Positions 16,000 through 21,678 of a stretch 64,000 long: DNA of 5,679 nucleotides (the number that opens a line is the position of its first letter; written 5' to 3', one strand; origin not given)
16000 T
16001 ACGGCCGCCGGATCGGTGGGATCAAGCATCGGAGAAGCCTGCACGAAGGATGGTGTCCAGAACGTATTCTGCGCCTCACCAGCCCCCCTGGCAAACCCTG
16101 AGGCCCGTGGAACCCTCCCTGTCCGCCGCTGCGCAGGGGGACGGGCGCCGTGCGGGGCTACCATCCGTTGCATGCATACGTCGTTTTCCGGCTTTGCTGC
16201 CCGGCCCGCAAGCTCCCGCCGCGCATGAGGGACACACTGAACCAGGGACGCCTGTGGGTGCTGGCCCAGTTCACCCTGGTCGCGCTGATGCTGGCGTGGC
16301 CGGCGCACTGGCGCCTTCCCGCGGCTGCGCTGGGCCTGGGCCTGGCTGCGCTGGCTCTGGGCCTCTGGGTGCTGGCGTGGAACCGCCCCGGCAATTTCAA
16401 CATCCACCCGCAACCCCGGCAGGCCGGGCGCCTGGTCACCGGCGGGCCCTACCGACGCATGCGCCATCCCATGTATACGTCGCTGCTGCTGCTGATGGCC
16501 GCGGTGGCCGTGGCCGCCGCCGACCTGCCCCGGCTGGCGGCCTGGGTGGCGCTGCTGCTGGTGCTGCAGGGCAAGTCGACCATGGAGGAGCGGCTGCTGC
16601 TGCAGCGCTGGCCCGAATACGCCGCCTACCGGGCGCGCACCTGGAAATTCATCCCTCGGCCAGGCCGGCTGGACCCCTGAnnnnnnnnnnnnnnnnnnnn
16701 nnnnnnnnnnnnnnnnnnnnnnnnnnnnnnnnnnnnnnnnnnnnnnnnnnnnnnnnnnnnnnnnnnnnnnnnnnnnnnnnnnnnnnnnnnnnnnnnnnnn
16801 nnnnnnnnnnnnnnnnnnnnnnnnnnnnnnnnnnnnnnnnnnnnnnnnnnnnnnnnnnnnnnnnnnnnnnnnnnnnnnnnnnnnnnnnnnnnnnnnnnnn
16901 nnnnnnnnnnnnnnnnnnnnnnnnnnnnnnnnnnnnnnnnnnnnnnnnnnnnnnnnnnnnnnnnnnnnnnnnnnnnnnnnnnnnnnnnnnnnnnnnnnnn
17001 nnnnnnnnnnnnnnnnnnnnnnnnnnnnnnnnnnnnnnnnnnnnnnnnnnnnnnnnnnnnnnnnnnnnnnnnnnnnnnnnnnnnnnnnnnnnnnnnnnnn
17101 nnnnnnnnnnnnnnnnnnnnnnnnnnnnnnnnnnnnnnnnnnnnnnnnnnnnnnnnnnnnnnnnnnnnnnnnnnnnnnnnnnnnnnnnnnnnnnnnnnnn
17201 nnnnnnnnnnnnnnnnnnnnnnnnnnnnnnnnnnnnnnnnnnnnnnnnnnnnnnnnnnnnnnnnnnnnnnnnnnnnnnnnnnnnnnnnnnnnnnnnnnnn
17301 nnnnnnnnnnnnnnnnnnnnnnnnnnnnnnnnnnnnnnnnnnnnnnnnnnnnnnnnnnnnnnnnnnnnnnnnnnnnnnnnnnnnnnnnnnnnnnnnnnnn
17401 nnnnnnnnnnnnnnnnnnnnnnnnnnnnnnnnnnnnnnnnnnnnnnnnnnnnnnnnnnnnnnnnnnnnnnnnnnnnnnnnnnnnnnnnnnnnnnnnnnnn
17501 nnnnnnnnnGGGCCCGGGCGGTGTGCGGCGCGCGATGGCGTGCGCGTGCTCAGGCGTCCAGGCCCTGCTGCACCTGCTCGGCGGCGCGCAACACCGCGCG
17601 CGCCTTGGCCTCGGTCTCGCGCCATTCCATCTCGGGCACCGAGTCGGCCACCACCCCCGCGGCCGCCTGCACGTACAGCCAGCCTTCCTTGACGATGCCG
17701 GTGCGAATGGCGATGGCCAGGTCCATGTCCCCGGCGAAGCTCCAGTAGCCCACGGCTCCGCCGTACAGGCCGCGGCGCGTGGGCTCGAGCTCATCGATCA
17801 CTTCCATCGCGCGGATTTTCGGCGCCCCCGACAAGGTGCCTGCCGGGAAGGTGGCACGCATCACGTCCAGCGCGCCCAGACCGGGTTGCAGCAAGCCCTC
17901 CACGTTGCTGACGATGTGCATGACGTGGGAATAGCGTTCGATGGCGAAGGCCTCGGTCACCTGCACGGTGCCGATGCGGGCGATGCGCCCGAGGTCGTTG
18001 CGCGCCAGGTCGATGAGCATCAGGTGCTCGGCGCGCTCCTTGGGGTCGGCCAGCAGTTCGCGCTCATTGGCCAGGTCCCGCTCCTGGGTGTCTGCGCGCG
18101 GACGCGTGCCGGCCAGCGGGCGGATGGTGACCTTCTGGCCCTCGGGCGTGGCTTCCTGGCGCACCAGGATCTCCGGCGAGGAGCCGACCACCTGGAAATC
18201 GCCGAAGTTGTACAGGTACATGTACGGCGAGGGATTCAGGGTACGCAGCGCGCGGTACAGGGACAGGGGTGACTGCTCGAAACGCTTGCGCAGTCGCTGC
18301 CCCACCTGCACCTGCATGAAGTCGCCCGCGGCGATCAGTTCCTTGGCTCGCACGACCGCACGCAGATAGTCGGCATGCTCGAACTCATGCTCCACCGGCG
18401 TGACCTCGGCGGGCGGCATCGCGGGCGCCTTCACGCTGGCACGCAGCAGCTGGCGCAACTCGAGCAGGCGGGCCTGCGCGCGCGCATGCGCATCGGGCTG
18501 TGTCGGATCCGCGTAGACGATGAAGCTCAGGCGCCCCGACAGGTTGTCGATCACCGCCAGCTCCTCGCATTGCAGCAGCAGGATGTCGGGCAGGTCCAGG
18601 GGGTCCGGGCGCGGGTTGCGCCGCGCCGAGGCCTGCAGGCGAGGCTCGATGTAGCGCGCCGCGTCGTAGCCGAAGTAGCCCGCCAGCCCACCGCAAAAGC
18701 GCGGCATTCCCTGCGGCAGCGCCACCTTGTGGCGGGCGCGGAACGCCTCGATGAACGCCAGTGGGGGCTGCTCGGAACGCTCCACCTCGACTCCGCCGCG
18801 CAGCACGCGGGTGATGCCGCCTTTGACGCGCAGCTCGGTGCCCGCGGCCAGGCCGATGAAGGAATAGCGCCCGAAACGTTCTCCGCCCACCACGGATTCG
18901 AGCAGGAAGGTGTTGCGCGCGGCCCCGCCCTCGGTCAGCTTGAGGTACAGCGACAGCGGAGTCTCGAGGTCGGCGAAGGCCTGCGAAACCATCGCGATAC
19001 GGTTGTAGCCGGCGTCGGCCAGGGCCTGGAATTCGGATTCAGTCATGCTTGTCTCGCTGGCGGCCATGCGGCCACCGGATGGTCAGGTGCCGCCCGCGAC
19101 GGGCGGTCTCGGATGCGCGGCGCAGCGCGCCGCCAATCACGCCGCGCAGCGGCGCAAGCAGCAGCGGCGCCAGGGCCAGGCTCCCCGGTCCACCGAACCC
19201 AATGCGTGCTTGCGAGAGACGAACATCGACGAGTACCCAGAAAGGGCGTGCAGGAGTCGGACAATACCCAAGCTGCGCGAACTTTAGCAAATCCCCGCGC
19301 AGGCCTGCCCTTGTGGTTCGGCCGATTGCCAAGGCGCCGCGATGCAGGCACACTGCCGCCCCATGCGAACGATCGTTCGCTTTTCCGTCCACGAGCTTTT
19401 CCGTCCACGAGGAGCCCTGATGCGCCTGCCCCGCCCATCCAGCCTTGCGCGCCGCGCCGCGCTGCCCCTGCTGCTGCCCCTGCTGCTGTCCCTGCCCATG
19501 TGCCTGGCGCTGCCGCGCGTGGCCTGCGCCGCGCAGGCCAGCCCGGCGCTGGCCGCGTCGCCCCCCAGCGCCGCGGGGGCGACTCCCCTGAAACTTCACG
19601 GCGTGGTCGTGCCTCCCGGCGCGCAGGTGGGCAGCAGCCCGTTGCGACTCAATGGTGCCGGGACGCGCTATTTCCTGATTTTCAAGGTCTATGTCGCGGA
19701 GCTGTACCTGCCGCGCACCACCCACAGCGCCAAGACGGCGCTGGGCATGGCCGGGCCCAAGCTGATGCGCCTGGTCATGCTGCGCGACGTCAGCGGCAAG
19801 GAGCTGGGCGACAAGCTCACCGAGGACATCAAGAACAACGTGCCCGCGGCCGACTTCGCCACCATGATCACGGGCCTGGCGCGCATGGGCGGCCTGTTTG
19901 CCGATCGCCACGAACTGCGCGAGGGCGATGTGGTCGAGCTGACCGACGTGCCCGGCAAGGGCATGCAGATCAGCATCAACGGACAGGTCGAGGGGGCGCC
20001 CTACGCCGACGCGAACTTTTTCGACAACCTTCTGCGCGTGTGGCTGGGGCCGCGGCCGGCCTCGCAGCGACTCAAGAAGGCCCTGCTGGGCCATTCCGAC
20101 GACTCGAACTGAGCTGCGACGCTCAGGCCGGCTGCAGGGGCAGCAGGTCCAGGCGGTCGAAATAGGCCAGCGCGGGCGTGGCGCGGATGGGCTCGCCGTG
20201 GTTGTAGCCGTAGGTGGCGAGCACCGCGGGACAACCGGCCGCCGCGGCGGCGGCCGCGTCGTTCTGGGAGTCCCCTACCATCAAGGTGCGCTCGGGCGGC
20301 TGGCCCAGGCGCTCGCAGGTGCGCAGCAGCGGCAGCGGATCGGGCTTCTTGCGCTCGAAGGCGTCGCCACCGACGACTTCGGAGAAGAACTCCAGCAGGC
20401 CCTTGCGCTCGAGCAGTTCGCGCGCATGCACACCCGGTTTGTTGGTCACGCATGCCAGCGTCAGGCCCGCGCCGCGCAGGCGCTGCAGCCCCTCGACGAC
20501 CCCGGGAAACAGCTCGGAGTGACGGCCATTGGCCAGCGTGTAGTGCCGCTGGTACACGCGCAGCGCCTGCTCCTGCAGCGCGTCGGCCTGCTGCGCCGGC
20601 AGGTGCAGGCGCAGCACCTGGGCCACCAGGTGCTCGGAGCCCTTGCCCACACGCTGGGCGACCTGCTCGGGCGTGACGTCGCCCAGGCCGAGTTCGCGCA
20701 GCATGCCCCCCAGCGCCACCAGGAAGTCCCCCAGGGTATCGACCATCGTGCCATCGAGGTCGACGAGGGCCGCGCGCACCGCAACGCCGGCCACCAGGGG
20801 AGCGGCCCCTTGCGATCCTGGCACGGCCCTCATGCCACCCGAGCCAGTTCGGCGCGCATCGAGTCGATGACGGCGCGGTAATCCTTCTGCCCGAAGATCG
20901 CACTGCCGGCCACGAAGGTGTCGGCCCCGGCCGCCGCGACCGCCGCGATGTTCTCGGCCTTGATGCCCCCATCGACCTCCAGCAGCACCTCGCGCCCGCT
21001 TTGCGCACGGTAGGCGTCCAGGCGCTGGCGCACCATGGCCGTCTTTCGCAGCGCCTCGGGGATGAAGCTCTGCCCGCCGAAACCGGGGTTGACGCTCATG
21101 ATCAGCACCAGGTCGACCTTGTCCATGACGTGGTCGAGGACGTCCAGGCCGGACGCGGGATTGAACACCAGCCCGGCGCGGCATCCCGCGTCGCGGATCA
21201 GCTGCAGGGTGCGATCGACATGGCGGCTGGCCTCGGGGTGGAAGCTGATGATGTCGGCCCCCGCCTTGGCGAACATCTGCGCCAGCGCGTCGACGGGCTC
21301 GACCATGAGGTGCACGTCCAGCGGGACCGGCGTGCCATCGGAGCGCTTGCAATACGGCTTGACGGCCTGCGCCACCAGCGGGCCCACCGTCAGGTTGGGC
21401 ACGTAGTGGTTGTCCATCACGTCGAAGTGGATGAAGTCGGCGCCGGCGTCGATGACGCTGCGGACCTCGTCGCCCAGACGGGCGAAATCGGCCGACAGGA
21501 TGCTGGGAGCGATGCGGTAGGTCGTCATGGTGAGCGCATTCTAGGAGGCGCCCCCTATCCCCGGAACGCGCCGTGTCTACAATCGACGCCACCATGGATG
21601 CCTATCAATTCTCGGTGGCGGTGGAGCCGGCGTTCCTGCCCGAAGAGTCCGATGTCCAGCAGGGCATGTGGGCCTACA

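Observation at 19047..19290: Hidden Trp leader peptide and possible non-classical attenuator upstream of trpE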

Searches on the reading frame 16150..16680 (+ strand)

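Call 78: search_protein_families(library=pfam, proteins=[window:16150-16680:+], max_evalue=0.001)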
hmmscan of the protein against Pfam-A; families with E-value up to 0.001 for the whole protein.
window:16150-16680:+ (176 aa): 2 families
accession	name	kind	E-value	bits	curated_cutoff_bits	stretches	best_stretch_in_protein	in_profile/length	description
PF04191.18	PEMT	-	4.1e-08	34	25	1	60-151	4-99/105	Phospholipid methyltransferase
PF04140.19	ICMT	-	0.00046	21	24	1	69-132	10-75/95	Isoprenylcysteine carboxyl methyltransferase (ICMT) family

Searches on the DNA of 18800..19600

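Call 5: search_rna_families(source=window, start=18800, end=19600, threshold=evalue, max_evalue=10, show_alignments=3)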
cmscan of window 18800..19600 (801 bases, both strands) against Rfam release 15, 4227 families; matches with E-value up to 10: 2.
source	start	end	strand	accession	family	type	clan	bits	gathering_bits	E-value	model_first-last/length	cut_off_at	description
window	19519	19541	+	RF03985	mir-9250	Gene; miRNA;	-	18.4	90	2.7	1-63/63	no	mir-9250 microRNA precursor family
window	18880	18920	-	RF01336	CRISPR-DR23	Gene; CRISPR;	-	15.2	45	8.6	1-36/36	no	CRISPR RNA direct repeat element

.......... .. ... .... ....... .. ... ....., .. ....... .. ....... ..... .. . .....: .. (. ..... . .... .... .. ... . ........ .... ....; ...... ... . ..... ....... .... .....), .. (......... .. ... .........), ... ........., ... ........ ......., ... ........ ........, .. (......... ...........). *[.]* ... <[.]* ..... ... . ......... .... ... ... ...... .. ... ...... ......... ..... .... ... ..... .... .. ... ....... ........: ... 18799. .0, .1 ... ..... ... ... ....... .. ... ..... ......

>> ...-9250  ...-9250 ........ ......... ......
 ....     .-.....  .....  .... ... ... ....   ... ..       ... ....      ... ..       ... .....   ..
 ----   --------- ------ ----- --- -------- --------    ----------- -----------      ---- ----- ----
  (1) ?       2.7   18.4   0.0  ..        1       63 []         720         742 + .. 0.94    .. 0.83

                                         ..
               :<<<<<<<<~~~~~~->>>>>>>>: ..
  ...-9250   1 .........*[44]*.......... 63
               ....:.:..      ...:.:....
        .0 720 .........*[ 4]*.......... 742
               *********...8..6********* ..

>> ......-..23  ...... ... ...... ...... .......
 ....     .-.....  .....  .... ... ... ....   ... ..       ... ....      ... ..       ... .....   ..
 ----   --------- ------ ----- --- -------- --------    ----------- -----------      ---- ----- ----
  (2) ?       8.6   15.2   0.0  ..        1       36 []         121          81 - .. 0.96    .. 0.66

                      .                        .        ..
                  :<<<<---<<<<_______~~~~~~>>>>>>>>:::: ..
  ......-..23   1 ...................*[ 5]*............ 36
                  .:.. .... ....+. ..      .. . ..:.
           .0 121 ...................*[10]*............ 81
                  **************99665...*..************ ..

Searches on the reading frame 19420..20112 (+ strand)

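Call 78: search_protein_families(library=pfam, proteins=[window:19420-20112:+], max_evalue=0.001)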
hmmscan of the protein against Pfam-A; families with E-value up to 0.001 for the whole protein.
window:19420-20112:+ (230 aa): 2 families
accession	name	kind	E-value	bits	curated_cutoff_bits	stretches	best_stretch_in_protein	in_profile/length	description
PF16036.10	Chalcone_3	-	1.9e-35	122.9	27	1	58-224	3-165/165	Chalcone isomerase-like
PF16035.10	Chalcone_2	-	0.00052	20.3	27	0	76-105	4-35/203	Chalcone isomerase like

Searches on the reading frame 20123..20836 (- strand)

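Call 78: search_protein_families(library=pfam, proteins=[window:20123-20836:-], max_evalue=0.001)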
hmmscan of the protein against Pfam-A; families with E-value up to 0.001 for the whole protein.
window:20123-20836:- (237 aa): 5 families
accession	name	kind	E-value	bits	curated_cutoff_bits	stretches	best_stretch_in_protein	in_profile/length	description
PF13419.12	HAD_2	-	1.2e-33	117.2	23.8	1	24-206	2-177/178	Haloacid dehalogenase-like hydrolase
PF00702.32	Hydrolase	-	6e-31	108.8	26.4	1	20-201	1-191/191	haloacid dehalogenase-like hydrolase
PF13242.12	Hydrolase_like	-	8e-11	42.1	22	1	163-219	3-60/75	HAD-hyrolase-like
PF12710.13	HAD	-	4e-06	27.8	27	1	23-197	1-188/189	haloacid dehalogenase-like hydrolase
PF13344.12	Hydrolase_6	-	0.00032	21.1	27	0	106-144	12-50/101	Haloacid dehalogenase-like hydrolase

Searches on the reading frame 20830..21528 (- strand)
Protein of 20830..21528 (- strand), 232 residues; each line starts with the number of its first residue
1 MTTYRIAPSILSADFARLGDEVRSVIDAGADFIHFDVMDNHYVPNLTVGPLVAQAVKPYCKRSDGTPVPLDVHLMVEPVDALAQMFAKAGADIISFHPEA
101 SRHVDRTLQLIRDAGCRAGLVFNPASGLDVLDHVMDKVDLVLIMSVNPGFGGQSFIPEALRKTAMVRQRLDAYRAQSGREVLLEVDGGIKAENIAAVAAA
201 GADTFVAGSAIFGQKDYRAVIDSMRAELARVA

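Call 78: search_protein_families(library=pfam, proteins=[window:20830-21528:-], max_evalue=0.001)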
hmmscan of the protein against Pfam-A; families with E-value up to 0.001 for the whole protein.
window:20830-21528:- (232 aa): 2 families
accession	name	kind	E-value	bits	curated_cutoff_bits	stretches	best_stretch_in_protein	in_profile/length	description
PF00834.25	Ribul_P_3_epim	-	3e-81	272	21.1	1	6-212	2-198/198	Ribulose-phosphate 3 epimerase family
PF01729.25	QRPTase_C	-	4.3e-06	27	23.1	0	163-211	111-158/169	Quinolinate phosphoribosyl transferase, C-terminal domain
